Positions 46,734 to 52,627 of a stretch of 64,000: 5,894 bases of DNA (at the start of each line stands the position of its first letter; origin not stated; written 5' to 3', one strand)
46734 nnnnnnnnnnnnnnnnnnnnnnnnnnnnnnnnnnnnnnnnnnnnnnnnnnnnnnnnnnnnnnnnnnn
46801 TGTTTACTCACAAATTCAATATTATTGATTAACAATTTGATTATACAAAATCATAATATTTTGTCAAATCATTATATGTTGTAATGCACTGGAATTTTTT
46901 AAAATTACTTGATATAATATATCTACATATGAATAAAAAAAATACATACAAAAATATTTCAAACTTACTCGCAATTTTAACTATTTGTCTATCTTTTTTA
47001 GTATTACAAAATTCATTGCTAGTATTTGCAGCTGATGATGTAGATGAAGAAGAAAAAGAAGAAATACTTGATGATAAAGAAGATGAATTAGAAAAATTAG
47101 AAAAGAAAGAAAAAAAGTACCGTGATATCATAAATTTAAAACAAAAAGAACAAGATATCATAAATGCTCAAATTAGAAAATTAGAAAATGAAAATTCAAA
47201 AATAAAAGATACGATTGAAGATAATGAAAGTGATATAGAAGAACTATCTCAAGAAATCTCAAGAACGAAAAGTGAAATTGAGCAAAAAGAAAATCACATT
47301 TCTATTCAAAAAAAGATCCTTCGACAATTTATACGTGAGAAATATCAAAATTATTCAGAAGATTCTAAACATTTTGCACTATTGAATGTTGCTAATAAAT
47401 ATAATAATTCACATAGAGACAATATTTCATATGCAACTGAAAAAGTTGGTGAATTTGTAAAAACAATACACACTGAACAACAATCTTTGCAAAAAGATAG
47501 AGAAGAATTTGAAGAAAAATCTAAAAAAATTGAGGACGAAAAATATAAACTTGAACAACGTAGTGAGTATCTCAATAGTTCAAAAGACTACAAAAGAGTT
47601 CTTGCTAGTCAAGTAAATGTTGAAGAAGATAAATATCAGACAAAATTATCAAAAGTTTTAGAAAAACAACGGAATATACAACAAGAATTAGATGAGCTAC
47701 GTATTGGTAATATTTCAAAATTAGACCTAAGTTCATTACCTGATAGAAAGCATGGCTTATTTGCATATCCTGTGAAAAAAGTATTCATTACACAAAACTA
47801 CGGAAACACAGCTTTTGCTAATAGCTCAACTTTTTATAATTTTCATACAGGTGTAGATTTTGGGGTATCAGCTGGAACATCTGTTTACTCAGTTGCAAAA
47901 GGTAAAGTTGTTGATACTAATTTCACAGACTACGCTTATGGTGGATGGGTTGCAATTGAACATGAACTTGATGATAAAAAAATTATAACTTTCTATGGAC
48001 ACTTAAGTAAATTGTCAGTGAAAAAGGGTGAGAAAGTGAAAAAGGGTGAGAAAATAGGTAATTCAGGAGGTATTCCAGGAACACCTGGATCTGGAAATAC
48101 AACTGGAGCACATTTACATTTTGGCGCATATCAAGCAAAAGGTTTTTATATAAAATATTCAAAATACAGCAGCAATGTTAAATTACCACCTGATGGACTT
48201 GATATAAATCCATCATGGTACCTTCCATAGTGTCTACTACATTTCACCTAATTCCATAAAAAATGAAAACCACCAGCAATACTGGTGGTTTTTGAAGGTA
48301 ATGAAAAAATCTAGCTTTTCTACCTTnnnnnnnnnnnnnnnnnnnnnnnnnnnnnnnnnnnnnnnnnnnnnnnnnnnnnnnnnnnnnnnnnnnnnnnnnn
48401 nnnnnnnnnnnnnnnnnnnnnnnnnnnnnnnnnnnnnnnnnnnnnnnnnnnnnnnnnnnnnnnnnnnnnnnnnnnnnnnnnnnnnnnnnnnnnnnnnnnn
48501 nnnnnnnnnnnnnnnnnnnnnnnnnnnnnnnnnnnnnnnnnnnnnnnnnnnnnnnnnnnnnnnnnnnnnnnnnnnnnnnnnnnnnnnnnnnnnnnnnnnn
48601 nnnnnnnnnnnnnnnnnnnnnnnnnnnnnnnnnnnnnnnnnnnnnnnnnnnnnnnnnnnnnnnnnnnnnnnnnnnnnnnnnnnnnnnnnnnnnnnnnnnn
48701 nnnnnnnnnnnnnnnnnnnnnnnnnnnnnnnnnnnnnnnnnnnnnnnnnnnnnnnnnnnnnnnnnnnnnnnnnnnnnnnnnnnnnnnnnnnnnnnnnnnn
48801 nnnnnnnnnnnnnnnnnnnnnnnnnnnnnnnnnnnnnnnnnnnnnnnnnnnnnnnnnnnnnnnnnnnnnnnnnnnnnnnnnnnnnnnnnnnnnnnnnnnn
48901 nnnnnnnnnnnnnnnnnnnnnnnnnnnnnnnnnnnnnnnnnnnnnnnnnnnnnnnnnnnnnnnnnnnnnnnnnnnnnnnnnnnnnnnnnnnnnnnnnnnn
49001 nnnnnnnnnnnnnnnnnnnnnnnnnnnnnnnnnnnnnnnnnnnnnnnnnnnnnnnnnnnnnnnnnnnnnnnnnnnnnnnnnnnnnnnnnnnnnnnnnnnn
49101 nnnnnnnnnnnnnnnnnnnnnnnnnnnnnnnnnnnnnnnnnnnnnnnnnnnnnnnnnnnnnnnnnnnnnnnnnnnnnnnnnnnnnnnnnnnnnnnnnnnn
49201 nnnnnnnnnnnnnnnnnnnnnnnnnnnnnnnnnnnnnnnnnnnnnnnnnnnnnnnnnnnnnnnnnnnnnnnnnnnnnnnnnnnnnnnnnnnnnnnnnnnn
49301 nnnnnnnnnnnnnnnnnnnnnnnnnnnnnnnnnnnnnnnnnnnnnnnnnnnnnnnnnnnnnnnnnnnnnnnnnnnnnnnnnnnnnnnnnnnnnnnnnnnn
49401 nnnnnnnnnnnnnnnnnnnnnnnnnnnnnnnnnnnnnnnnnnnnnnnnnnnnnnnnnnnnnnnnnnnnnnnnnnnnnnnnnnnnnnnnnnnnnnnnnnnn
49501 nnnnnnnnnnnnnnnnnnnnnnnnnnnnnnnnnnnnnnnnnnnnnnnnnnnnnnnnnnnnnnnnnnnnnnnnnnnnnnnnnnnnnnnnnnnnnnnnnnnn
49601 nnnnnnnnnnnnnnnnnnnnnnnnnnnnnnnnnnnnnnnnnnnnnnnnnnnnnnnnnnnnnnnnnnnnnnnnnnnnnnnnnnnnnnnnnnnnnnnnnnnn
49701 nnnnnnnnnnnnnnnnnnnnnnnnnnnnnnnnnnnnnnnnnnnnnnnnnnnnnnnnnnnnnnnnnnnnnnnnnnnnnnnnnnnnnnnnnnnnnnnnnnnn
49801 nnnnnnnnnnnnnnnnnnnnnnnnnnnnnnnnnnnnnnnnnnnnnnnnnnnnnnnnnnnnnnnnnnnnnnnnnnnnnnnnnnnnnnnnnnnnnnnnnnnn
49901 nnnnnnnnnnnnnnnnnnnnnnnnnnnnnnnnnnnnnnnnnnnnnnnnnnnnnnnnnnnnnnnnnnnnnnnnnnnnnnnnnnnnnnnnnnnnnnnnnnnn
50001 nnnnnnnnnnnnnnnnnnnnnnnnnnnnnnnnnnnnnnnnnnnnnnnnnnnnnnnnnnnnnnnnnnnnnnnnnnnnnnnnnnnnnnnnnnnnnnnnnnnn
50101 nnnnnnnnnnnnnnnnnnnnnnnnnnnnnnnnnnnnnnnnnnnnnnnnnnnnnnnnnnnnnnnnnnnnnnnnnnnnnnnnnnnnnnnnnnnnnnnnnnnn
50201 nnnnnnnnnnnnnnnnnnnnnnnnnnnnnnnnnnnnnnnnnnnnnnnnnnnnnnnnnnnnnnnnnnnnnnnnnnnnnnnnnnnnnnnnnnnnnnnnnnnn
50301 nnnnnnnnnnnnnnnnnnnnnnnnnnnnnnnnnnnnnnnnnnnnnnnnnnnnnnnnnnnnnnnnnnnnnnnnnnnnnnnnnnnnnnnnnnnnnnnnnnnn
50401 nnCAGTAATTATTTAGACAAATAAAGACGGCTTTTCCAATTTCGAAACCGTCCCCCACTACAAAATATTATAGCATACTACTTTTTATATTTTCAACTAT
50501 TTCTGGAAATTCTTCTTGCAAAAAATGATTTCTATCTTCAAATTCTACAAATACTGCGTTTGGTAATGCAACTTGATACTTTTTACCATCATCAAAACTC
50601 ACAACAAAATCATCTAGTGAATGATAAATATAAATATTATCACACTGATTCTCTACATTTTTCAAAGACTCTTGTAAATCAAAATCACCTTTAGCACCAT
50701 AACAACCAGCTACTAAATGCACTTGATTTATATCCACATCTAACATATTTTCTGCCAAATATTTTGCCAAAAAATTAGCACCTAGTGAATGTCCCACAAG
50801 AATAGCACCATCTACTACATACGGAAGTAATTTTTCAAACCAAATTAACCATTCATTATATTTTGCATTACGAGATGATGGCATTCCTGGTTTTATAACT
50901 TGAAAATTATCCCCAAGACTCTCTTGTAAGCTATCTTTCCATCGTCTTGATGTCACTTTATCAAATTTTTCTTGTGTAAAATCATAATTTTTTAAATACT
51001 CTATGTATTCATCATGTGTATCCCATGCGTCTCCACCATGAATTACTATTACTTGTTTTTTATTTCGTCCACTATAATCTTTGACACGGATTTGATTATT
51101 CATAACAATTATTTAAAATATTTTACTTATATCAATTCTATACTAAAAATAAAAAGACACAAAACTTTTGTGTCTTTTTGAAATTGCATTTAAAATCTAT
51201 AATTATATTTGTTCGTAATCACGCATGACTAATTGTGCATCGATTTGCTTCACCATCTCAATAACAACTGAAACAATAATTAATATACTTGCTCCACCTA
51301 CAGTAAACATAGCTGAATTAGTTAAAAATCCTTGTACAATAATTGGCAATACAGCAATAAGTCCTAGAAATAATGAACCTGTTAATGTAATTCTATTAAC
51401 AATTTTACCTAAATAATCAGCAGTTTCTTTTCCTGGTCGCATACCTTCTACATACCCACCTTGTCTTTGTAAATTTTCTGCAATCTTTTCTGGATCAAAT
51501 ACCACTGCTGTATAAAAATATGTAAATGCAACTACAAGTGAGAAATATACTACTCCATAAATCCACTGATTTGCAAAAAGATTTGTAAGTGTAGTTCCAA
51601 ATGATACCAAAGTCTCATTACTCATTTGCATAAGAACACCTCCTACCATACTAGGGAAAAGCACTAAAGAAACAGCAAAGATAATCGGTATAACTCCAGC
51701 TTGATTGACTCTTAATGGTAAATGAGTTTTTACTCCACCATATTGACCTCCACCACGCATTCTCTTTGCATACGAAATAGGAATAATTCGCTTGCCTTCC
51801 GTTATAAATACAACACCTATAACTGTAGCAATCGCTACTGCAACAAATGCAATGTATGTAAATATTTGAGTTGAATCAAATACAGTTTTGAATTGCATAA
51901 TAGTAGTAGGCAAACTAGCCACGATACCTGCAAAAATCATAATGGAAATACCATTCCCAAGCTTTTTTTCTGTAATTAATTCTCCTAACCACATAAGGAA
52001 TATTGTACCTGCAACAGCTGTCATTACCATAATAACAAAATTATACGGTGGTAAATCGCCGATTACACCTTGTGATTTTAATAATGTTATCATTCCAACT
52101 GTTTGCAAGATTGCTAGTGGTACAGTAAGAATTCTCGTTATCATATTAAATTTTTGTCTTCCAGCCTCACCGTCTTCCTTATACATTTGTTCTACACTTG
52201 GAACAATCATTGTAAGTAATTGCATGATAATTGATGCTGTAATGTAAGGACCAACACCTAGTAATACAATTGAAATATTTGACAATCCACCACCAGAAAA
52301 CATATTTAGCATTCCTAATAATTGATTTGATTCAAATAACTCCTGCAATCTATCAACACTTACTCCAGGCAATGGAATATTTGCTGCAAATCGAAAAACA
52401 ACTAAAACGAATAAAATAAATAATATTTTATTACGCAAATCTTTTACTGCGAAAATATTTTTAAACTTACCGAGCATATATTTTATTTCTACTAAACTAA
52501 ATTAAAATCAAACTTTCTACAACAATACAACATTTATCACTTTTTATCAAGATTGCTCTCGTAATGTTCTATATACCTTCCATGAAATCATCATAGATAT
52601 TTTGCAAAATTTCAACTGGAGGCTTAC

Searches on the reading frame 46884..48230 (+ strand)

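Call 14: search_protein_families(library=pfam, proteins=[window:46884-48230:+], max_evalue=0.001)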
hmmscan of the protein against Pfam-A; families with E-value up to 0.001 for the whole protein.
window:46884-48230:+ (448 aa): 1 family
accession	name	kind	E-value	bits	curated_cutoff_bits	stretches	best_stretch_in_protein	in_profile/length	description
PF01551.29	Peptidase_M23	-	9.5e-23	80.7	28.7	1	320-417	2-89/96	Peptidase family M23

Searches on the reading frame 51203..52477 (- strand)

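Call 14: search_protein_families(library=pfam, proteins=[window:51203-52477:-], max_evalue=0.001)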
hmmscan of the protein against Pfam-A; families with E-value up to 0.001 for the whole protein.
window:51203-52477:- (424 aa): 1 family
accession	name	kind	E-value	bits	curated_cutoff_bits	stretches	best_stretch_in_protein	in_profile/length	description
PF00344.25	SecY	-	4.3e-101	338.7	32.2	1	69-409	1-306/306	SecY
